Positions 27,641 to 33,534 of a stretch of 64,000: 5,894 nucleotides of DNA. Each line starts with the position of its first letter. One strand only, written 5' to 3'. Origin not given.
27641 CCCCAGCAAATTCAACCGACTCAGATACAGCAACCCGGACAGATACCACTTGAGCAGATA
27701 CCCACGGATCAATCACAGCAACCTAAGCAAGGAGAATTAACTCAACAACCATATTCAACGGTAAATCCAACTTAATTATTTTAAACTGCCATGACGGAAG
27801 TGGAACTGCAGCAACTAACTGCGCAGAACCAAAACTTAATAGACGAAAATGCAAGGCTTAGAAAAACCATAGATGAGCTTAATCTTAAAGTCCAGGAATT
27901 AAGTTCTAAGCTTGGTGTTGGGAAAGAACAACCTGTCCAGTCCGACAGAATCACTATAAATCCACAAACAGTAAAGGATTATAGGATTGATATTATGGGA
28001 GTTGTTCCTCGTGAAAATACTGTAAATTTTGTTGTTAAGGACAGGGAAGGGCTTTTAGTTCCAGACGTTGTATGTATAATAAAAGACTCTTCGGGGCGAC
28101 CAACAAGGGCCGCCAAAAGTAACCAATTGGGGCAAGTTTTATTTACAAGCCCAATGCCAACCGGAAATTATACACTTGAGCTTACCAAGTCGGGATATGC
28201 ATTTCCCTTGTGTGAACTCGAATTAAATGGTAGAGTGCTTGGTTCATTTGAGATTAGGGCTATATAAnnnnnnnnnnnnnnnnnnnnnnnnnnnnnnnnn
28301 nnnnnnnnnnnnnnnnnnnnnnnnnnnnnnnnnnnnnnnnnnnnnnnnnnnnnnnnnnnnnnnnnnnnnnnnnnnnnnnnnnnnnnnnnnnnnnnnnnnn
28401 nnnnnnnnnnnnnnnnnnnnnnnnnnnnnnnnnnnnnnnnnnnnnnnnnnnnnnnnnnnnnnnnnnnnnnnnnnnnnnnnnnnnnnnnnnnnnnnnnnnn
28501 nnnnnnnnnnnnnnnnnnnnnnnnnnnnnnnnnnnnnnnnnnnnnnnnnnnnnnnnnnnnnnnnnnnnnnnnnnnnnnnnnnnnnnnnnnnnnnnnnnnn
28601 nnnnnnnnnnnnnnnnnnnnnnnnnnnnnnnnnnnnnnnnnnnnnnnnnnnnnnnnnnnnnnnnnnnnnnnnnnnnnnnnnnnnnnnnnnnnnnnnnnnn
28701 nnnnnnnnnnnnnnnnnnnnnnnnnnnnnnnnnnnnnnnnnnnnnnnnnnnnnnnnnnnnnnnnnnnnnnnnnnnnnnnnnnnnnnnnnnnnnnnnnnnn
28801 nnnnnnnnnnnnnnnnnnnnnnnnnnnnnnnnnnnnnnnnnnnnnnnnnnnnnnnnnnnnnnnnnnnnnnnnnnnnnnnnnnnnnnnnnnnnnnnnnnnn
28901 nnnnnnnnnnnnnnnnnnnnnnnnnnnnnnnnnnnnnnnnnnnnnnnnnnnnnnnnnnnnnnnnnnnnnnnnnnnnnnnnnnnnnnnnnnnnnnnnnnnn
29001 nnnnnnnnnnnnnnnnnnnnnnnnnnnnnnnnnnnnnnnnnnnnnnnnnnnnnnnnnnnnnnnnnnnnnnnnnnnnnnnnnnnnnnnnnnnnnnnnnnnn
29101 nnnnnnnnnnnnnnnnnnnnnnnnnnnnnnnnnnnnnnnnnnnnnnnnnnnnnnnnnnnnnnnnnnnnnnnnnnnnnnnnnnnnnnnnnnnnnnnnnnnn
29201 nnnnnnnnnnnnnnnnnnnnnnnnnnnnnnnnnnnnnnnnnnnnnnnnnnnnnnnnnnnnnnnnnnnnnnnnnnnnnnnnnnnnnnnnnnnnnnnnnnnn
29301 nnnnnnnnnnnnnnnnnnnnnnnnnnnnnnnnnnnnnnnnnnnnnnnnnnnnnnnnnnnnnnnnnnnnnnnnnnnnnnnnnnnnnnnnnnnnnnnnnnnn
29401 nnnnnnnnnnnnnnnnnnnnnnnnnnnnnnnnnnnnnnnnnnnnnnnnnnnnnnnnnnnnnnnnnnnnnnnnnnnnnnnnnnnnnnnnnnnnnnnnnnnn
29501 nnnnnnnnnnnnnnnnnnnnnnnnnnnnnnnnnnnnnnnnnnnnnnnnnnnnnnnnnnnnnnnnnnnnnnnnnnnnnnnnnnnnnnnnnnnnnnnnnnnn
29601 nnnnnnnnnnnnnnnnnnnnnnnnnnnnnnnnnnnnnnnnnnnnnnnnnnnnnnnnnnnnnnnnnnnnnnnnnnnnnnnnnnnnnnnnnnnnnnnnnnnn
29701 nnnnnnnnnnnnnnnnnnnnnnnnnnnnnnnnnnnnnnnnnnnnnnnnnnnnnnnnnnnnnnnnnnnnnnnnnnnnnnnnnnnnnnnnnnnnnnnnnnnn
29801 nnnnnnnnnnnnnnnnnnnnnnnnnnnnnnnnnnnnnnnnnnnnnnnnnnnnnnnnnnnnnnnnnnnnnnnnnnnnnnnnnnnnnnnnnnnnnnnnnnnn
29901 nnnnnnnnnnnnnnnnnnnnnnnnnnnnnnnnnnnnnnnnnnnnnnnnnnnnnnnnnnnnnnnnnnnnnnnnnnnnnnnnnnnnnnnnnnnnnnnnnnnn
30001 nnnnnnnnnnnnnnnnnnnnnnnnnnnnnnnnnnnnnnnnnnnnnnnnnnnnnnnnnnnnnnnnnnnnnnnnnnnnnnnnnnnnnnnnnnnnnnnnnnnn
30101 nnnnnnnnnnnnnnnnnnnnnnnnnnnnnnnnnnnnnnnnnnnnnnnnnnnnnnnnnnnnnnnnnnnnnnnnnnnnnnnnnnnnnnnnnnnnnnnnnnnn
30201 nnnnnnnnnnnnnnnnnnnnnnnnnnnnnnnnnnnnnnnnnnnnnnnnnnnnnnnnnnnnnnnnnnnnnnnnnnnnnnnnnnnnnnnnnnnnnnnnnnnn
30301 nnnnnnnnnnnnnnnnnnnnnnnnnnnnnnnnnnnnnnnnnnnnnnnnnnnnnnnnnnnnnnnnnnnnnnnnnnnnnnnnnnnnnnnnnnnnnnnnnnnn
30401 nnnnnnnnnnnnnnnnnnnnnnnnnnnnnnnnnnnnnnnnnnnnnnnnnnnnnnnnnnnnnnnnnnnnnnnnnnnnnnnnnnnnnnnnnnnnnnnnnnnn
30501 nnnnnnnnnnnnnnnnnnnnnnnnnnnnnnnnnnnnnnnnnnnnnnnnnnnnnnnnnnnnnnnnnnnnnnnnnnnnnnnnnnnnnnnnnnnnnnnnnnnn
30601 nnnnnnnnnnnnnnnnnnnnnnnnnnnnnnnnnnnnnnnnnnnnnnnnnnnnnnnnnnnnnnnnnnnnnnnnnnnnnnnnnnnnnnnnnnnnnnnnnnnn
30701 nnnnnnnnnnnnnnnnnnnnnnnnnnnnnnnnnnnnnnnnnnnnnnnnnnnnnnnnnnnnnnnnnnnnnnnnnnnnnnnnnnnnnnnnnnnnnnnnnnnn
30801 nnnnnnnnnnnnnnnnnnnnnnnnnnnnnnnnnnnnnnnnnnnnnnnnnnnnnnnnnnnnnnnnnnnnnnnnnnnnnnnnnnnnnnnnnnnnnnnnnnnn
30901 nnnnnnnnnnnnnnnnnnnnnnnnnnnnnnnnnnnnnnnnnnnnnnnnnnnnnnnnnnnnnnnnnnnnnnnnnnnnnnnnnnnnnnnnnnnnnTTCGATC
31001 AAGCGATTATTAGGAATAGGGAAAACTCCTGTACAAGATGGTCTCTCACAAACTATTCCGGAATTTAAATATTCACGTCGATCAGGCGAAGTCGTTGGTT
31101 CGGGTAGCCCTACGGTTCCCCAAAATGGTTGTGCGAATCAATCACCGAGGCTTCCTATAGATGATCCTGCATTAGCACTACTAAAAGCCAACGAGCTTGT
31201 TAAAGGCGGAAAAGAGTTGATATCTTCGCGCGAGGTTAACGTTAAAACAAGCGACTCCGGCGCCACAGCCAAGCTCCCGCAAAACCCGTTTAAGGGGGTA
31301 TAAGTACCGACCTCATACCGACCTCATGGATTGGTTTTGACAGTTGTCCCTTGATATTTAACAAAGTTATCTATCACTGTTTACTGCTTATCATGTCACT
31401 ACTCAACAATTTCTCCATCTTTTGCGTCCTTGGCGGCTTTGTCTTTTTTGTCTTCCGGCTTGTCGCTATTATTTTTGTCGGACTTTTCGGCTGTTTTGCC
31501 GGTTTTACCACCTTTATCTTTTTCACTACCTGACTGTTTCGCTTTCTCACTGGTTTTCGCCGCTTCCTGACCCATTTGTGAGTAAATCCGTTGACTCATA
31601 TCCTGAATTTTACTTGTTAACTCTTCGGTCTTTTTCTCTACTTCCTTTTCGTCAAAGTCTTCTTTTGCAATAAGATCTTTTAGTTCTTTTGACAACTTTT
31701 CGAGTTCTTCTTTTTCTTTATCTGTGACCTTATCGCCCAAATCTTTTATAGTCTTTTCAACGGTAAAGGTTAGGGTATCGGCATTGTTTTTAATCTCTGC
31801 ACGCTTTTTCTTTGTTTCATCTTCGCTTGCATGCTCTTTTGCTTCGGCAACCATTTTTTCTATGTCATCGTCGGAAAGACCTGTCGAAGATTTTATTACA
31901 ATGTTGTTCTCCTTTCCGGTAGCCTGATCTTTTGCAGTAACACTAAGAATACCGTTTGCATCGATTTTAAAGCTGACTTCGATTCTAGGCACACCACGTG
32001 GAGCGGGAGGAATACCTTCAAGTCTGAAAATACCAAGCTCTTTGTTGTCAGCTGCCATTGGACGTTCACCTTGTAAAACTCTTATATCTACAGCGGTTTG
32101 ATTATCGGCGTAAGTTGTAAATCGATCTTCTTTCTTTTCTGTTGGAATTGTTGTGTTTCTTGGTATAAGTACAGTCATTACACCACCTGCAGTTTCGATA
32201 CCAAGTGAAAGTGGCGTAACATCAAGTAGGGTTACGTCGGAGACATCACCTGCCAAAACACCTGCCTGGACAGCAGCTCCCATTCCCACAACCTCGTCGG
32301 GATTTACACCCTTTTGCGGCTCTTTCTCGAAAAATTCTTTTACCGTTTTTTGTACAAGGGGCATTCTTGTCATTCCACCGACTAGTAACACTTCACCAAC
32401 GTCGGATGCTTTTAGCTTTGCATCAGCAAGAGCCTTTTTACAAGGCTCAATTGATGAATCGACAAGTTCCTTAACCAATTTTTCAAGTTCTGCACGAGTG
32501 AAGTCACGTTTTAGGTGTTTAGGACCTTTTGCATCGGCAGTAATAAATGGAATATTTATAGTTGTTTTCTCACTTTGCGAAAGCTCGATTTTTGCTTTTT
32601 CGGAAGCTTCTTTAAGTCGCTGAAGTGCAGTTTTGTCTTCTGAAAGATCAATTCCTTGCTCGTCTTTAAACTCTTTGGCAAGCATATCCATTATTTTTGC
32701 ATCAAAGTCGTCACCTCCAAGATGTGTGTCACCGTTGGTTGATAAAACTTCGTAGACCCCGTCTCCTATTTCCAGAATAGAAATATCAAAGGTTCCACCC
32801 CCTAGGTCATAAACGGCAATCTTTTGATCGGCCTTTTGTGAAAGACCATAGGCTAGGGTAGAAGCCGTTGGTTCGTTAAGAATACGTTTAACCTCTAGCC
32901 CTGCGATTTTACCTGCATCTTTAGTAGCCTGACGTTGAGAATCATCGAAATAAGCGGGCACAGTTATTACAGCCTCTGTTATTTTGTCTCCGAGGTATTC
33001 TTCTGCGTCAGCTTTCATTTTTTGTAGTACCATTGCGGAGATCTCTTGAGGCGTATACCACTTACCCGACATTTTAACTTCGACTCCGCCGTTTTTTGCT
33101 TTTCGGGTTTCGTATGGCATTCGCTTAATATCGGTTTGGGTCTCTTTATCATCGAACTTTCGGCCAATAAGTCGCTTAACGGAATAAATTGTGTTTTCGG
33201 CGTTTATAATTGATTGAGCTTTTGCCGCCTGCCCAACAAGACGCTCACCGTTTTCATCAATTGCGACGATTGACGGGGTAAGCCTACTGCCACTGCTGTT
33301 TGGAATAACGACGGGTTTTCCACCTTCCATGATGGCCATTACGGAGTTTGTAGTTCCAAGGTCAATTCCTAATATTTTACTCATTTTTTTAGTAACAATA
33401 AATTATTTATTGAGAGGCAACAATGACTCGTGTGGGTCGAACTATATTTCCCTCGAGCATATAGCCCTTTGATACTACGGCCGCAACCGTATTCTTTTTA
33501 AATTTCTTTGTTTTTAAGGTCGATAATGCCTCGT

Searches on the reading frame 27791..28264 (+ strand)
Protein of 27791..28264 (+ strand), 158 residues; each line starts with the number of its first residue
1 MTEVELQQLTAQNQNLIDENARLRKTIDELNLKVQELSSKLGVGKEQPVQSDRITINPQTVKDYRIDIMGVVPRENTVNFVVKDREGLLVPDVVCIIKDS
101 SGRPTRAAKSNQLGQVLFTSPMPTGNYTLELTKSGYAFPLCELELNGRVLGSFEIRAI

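Call 46: search_protein_families(library=pfam, proteins=[window:27791-28264:+], max_evalue=0.01)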
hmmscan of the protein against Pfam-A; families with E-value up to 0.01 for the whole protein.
window:27791-28264:+ (158 aa): 1 family
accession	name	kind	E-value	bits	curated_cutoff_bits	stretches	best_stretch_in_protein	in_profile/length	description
PF13620.12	CarboxypepD_reg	-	0.00056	20.6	32.3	1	81-137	5-60/82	Carboxypeptidase regulatory-like domain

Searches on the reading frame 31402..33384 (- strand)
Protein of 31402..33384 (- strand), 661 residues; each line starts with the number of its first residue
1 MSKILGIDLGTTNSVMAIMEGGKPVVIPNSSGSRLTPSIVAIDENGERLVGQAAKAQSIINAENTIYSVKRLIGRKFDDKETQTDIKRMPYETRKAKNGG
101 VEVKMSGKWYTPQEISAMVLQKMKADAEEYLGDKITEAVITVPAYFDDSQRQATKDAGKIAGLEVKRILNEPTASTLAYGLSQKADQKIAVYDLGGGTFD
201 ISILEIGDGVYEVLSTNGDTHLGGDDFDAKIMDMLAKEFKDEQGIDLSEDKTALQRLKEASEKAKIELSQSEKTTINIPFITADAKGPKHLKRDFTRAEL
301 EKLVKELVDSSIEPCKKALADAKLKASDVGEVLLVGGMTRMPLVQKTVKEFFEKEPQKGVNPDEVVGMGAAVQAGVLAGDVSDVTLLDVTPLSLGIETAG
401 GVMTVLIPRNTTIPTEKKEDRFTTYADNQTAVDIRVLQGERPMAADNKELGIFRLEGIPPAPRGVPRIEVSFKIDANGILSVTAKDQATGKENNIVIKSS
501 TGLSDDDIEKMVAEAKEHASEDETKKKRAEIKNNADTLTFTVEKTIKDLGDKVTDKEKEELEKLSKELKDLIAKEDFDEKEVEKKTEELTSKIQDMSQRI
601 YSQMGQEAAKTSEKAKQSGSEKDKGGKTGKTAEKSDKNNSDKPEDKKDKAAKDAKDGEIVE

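Call 18: search_protein_families(library=pfam, proteins=[window:31402-33384:-], max_evalue=0.00001)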
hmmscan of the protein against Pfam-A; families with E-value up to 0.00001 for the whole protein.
window:31402-33384:- (661 aa): 2 families
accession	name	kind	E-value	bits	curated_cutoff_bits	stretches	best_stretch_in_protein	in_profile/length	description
PF00012.26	HSP70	-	1e-252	840.1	20.6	1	4-601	1-598/599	Hsp70 protein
PF06723.19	MreB_Mbl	-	5.5e-12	45.6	27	1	128-370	86-315/327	MreB/Mbl protein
